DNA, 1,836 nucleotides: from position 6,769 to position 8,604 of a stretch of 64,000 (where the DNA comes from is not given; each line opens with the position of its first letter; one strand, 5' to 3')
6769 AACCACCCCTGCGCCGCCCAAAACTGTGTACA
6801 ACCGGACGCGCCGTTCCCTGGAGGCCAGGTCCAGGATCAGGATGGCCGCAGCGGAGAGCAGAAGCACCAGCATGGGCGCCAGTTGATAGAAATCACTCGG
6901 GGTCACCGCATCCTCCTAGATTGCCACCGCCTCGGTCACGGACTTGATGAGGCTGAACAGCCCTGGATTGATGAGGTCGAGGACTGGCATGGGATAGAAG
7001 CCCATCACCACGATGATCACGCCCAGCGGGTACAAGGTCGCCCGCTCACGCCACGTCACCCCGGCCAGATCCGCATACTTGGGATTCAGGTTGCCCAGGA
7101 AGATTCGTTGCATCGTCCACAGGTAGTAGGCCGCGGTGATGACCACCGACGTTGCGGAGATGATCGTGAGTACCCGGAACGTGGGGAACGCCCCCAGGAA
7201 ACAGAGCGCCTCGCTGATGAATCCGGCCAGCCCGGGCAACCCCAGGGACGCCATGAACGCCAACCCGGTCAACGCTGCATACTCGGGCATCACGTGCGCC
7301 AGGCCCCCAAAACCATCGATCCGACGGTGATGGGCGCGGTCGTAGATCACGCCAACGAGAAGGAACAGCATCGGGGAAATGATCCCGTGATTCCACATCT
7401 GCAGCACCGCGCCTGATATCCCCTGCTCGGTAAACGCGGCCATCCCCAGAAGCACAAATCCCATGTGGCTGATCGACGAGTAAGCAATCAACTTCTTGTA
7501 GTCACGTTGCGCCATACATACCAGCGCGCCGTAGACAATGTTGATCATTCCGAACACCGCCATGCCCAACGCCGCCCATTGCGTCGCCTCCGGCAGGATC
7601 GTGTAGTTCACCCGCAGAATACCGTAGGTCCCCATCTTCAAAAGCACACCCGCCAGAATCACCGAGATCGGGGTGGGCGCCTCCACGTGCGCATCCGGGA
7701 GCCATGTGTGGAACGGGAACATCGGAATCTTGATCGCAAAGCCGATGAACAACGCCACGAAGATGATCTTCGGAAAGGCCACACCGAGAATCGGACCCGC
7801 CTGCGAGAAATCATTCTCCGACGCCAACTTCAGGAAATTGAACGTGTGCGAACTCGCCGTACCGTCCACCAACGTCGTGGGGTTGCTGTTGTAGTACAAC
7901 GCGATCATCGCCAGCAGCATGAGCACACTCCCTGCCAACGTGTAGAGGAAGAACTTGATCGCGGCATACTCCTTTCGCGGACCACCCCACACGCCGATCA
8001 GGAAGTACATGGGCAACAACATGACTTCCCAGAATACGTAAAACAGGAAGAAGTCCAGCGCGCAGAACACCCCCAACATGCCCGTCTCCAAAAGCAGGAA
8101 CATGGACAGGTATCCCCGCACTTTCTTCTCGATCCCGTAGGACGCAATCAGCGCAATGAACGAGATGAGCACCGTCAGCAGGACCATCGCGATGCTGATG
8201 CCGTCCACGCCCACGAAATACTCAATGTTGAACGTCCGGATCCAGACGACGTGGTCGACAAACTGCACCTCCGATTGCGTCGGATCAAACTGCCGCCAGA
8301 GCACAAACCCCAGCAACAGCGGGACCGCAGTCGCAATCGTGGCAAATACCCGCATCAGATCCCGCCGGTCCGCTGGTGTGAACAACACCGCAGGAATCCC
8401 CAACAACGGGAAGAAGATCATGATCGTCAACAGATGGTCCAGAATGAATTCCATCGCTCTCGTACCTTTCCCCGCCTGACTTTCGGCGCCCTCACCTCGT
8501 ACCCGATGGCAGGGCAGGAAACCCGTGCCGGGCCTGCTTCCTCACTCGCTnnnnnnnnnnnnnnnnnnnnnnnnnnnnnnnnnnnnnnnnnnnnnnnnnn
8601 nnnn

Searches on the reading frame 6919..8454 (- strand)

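Call 13: search_protein_families(library=pfam, proteins=[window:6919-8454:-])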
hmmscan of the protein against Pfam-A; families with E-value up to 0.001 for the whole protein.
window:6919-8454:- (512 aa): 2 families
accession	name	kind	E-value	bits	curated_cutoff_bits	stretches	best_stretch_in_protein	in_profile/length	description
PF00361.26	Proton_antipo_M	-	1.1e-74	251.7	21.5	1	132-439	1-293/294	NADH:quinone oxidoreductase/Mrp antiporter, TM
PF01059.23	Oxidored_q5_N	-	9.9e-05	22.8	22.7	1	73-122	49-99/110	NADH-ubiquinone oxidoreductase chain 4, amino terminus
